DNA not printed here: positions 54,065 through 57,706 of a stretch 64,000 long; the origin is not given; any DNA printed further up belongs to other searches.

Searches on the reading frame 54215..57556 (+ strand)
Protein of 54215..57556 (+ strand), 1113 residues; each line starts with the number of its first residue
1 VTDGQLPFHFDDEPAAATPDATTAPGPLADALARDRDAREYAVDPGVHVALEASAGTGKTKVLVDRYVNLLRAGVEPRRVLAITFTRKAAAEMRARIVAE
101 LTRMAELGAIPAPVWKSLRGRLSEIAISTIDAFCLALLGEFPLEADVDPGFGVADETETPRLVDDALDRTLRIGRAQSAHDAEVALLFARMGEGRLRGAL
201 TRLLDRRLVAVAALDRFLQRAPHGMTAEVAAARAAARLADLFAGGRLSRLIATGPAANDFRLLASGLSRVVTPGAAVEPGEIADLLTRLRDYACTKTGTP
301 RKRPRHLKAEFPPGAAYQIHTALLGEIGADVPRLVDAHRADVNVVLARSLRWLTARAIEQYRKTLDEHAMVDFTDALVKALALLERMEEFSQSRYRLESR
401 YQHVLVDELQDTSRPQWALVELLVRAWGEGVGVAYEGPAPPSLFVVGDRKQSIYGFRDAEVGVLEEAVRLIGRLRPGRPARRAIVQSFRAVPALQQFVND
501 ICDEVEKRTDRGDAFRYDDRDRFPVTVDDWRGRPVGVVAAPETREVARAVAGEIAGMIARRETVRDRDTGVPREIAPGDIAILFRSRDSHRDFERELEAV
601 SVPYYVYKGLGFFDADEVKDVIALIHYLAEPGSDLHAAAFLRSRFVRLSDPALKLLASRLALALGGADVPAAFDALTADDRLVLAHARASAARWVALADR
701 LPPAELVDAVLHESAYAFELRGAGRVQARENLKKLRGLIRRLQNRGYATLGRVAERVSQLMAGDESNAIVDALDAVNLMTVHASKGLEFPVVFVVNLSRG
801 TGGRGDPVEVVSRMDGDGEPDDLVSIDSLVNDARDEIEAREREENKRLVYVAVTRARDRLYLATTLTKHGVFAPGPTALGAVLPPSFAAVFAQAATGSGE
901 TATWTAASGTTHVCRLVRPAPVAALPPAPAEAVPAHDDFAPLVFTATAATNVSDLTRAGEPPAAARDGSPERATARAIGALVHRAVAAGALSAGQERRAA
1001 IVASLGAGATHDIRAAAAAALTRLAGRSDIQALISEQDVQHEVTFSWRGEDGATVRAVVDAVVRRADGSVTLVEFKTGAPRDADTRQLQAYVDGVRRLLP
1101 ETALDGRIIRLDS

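Call 71: search_protein_families(library=pfam, proteins=[window:54215-57556:+], max_evalue=0.00001)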
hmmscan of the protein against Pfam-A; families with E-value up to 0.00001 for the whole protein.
window:54215-57556:+ (1113 aa): 5 families
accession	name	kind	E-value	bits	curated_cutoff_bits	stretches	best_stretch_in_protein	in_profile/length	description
PF00580.27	UvrD-helicase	-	7.9e-51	173.7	23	1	45-466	12-265/271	UvrD/REP helicase N-terminal domain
PF13361.12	UvrD_C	-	1e-29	104.5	25.6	2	730-865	239-348/350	UvrD-like helicase C-terminal domain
PF13245.12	AAA_19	-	4.8e-14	53.1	25.1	1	49-457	14-134/134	AAA domain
PF13538.12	UvrD_C_2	-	8.9e-11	41.9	27.4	0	778-796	4-22/52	UvrD-like helicase C-terminal domain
PF12705.13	PDDEXK_1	-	1.1e-06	29.3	22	1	970-1098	29-172/247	PD-(D/E)XK nuclease superfamily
